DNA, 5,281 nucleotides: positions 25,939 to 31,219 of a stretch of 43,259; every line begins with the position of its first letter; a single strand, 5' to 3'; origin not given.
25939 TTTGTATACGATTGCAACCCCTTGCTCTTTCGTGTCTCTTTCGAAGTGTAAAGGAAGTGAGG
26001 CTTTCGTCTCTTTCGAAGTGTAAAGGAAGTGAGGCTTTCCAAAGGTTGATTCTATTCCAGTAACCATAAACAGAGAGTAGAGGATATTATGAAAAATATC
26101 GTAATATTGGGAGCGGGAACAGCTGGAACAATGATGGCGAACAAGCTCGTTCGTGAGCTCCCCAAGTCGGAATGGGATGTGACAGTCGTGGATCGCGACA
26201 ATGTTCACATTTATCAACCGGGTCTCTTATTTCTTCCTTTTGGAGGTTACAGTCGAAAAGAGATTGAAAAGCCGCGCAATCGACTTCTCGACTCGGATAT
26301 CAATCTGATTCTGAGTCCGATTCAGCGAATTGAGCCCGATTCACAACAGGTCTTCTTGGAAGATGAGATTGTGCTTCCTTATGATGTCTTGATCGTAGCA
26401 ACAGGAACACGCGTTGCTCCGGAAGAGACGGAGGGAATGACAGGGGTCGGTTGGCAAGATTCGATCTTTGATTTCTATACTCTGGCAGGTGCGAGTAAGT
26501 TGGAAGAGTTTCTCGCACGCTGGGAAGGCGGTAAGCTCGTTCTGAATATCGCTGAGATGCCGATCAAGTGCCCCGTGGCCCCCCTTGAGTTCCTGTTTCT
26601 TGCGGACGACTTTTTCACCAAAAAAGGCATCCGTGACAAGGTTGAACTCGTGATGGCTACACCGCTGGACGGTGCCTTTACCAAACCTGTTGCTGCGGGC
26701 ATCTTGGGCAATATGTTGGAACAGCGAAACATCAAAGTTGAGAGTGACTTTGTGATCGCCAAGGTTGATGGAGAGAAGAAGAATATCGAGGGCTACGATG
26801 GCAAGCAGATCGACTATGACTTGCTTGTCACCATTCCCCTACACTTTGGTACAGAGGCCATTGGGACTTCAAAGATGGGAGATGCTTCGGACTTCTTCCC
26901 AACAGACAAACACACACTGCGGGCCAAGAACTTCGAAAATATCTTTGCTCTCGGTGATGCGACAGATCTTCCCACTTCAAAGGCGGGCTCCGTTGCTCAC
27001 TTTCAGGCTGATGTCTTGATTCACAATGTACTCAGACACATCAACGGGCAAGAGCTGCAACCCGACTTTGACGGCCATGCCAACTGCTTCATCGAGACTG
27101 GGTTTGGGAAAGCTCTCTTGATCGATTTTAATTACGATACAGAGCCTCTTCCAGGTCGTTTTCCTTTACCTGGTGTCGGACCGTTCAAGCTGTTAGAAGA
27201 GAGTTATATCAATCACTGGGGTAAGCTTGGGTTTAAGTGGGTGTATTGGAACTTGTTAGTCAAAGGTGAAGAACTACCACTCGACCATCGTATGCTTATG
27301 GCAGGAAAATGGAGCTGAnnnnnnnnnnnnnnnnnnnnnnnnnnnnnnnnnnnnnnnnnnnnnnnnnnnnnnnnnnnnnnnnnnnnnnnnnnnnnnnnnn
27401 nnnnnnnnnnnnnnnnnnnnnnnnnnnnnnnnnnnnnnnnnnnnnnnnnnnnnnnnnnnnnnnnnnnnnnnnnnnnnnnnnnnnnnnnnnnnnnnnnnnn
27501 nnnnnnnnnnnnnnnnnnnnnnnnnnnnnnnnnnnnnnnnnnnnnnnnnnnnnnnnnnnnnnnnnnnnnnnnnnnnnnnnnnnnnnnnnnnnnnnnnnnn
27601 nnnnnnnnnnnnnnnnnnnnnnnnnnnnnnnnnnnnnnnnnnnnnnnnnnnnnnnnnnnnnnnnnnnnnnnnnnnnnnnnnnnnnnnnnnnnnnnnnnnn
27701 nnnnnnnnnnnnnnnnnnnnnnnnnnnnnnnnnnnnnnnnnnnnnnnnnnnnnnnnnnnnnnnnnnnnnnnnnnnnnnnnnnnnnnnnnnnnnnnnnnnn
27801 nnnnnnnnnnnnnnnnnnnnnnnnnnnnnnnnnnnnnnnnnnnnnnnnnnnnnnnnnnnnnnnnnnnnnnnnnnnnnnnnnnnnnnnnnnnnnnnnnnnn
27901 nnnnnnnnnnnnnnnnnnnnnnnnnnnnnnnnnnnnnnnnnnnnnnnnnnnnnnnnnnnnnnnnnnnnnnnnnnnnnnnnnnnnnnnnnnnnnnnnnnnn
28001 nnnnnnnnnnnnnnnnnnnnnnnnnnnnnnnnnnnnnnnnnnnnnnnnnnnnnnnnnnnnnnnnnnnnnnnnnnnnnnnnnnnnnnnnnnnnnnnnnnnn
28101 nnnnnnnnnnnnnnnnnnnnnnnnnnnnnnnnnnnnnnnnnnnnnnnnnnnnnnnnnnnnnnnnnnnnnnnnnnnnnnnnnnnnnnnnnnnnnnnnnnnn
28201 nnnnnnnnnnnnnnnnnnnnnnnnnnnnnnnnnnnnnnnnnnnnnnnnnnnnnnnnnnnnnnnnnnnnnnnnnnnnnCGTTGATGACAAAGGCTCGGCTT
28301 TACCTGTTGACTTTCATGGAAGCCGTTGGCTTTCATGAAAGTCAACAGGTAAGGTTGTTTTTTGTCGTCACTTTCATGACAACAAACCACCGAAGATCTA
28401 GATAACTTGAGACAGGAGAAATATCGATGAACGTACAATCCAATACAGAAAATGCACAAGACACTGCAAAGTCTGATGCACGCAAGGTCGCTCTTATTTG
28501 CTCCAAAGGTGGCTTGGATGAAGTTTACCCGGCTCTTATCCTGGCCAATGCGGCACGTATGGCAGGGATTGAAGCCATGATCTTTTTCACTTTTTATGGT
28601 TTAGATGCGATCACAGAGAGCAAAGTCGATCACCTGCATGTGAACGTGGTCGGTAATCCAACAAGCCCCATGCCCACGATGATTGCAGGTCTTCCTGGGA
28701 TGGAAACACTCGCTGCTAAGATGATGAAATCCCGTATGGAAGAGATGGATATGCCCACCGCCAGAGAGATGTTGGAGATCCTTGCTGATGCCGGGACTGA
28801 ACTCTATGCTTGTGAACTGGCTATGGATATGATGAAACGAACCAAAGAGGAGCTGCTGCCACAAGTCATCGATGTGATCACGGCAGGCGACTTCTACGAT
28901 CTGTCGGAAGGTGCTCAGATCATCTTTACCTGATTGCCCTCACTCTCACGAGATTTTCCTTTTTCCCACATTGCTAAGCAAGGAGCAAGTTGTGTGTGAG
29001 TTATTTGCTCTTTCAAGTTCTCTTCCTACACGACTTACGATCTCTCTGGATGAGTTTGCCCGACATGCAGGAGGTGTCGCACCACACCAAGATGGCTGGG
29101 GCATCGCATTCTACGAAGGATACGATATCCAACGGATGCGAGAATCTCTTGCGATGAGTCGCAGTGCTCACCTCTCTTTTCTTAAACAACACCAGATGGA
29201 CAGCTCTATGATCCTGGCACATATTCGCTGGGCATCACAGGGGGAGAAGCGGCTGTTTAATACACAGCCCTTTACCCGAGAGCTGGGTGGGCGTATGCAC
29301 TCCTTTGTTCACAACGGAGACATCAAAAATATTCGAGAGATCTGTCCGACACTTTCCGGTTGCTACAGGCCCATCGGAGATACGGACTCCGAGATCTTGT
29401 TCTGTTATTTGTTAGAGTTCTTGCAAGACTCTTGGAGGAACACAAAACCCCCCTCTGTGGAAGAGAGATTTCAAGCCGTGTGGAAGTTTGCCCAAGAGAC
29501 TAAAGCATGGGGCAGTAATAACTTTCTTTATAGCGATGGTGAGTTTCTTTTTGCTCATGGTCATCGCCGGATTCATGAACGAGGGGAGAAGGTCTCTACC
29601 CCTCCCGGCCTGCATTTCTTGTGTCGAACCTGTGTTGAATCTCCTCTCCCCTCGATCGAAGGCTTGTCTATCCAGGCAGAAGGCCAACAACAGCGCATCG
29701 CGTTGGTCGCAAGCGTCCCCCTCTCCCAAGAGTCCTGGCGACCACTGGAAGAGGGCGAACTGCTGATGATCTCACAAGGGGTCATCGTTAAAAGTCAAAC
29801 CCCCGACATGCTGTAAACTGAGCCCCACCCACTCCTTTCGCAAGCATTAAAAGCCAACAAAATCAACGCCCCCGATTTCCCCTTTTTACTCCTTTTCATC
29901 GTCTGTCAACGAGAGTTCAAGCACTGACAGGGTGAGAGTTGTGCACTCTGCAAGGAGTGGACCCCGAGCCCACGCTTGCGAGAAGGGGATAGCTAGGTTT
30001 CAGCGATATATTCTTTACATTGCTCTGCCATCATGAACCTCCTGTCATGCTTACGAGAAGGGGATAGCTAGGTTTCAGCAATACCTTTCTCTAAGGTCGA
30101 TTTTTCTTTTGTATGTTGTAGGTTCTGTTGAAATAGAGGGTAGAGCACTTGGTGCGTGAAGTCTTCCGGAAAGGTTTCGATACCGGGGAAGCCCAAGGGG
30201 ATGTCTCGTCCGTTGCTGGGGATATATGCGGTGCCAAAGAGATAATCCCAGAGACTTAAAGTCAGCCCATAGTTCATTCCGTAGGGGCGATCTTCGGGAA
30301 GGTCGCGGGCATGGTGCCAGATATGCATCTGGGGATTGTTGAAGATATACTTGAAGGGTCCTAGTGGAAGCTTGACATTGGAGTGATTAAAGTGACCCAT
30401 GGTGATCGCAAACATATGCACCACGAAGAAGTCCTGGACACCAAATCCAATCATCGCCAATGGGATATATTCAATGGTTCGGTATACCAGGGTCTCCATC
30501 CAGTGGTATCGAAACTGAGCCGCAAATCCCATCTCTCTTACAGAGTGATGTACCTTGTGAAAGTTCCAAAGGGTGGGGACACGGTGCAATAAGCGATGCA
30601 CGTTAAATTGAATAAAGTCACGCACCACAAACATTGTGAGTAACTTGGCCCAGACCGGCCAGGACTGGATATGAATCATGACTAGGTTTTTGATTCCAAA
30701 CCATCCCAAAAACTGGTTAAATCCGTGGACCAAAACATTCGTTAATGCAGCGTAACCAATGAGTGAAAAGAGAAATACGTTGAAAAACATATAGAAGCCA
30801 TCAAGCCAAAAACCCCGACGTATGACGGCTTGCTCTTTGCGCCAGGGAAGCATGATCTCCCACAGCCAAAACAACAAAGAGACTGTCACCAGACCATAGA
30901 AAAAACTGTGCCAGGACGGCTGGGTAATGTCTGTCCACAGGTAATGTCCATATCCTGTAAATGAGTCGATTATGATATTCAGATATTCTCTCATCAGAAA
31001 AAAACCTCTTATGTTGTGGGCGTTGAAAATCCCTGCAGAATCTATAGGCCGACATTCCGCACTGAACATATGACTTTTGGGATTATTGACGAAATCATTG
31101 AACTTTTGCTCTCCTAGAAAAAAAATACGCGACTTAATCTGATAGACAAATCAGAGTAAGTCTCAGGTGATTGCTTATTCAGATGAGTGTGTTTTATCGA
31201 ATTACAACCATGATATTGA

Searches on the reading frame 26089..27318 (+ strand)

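Call 15: search_protein_families(library=pfam, proteins=[window:26089-27318:+])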
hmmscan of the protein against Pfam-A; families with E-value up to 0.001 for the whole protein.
window:26089-27318:+ (409 aa): 3 families
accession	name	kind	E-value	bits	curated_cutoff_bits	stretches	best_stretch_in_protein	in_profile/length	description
PF07992.20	Pyr_redox_2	-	5.5e-15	56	26.1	1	3-118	2-121/291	Pyridine nucleotide-disulphide oxidoreductase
PF04820.20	Trp_halogenase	-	3.6e-05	23.2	21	1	3-45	1-43/458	Tryptophan halogenase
PF13454.12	NAD_binding_9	-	5.5e-05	23.6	21.8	0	5-39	1-35/155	FAD-NAD(P)-binding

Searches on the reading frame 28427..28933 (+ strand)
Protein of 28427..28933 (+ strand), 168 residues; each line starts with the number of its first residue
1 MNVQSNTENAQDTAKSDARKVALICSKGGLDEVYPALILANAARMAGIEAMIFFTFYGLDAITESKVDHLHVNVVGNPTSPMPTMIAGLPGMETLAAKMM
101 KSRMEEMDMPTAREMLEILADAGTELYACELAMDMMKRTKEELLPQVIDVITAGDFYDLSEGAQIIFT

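Call 49: search_protein_families(library=pfam, proteins=[window:28427-28933:+], max_evalue=0.01)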
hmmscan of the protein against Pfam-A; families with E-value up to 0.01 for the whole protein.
window:28427-28933:+ (168 aa): 2 families
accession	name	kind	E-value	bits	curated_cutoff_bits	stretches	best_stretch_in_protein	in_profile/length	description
PF13686.11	DrsE_2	-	1.1e-31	110.3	25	1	19-163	3-151/156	DsrE/DsrF/DrsH-like family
PF02635.20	DsrE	-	1.6e-05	25.5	22.7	1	20-159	2-106/116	DsrE/DsrF-like family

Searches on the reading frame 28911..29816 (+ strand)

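Call 49: search_protein_families(library=pfam, proteins=[window:28911-29816:+], max_evalue=0.01)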
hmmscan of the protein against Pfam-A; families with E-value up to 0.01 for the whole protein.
window:28911-29816:+ (301 aa): 2 families
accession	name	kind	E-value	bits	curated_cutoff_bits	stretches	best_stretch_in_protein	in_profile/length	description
PF13230.11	GATase_4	-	4.6e-59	200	23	1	29-297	2-258/272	Glutamine amidotransferases class-II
PF13522.11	GATase_6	-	4.1e-09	37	27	1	94-168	6-77/130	Glutamine amidotransferase domain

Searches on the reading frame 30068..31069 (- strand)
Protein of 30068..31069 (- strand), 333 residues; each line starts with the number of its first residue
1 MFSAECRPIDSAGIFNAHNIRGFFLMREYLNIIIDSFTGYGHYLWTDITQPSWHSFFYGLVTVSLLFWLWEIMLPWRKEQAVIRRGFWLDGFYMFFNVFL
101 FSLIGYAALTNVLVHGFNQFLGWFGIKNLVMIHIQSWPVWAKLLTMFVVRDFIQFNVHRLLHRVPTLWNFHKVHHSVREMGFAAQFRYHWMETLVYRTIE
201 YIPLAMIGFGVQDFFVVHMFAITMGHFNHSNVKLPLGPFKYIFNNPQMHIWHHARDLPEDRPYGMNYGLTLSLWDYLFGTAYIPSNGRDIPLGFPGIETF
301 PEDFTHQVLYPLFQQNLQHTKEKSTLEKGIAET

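Call 15: search_protein_families(library=pfam, proteins=[window:30068-31069:-])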
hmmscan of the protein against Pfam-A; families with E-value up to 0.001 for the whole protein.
window:30068-31069:- (333 aa): 1 family
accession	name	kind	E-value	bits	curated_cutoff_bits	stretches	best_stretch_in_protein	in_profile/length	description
PF04116.19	FA_hydroxylase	-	1.3e-28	100.5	31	1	144-280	2-132/132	Fatty acid hydroxylase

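Call 71: find_homologous_proteins(query=window:30068-30994:-, max_evalue=1e-30)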
Query window:30068-30994:- (308 aa): 7780 proteins with E <= 1e-30 among 8000 candidates; the best 120 are listed.
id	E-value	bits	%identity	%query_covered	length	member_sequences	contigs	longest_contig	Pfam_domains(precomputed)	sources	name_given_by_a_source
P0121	1.7e-213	726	100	100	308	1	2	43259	PF04116.20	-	-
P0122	1.0e-138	480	67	93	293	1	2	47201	PF04116.20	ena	-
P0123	1.3e-138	480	69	94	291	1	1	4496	PF04116.20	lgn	-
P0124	2.4e-134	466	64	97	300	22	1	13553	PF04116.20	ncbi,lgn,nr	ncbi:MAG: sterol desaturase family protein [Saprospiraceae bacterium]|nr:sterol desaturase family pr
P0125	3.4e-134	465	65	95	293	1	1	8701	PF04116.20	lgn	-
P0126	5.9e-134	464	68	94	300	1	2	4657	PF04116.20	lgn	-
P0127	6.5e-134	464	64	97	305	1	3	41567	PF04116.20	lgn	-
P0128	8.7e-134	464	67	93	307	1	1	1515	PF04116.20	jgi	jgi:sterol desaturase/sphingolipid hydroxylase (fatty acid hydroxylase superfamily)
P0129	1.0e-133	464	64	94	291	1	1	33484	PF04116.20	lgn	-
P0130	3.0e-133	462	63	97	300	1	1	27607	PF04116.20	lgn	-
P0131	3.7e-132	459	64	94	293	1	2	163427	PF04116.20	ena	-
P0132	4.2e-132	458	66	94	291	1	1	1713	PF04116.20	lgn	-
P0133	6.2e-132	458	63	96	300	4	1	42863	PF04116.20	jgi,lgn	-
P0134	7.0e-132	458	64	96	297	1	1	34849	PF04116.20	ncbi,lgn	-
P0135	9.3e-132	457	67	92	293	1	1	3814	PF04116.20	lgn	-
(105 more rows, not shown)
